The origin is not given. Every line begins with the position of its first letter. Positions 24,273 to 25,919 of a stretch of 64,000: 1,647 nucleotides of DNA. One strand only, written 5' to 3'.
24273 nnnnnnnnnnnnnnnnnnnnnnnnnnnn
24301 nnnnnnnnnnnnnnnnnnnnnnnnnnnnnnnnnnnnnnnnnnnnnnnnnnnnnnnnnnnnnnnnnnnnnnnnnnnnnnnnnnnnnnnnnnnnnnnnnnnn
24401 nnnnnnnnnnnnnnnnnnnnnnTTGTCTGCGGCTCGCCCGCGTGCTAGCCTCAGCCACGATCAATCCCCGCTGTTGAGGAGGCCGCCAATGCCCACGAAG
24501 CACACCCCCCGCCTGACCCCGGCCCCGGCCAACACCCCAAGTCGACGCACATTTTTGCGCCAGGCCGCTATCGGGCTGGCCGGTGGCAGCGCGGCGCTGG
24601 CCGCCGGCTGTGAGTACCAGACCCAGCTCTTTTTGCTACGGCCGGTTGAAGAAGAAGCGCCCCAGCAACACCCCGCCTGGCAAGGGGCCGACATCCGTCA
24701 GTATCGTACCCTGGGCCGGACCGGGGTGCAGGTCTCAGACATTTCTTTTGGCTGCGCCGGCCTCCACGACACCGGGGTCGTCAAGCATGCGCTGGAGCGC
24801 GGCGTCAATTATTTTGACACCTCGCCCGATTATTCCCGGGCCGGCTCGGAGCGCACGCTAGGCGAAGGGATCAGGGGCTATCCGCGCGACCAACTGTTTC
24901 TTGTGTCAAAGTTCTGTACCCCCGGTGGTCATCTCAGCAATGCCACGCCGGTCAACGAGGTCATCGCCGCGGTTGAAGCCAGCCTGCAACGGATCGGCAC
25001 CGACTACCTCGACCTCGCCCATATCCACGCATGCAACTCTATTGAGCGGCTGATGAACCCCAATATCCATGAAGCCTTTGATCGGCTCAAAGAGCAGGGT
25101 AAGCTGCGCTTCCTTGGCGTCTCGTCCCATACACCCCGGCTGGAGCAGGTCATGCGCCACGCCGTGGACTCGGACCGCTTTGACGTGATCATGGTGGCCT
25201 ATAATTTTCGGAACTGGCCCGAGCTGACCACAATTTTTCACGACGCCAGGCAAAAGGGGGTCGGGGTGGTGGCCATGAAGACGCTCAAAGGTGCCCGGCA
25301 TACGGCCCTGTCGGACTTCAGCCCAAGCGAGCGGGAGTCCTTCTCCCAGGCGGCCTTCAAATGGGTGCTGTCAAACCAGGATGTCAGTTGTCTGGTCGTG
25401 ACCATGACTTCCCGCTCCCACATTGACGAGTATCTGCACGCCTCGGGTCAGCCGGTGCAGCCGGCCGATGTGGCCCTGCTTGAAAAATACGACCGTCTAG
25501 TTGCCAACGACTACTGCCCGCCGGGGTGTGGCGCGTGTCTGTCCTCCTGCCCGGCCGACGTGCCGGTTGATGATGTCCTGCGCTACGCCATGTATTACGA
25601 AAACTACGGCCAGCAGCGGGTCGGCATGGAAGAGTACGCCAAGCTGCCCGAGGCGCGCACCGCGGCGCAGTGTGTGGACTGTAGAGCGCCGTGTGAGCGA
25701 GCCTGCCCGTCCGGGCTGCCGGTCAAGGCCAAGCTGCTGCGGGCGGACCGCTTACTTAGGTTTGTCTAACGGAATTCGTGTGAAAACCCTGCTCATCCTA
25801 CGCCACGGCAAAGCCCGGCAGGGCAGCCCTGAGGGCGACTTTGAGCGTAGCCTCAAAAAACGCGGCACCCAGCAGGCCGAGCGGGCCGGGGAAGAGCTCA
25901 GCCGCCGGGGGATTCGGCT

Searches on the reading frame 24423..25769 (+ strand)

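Call 6: search_protein_families(library=pfam, proteins=[window:24423-25769:+], max_evalue=0.0001)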
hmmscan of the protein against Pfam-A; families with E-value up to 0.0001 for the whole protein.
window:24423-25769:+ (448 aa): 2 families
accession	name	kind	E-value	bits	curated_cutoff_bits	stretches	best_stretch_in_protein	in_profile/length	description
PF00248.27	Aldo_ket_red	-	9.2e-29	100.9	24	1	119-291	24-195/291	Aldo/keto reductase family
PF13187.11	Fer4_9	-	5.9e-07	29.8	27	1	368-431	4-50/52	4Fe-4S dicluster domain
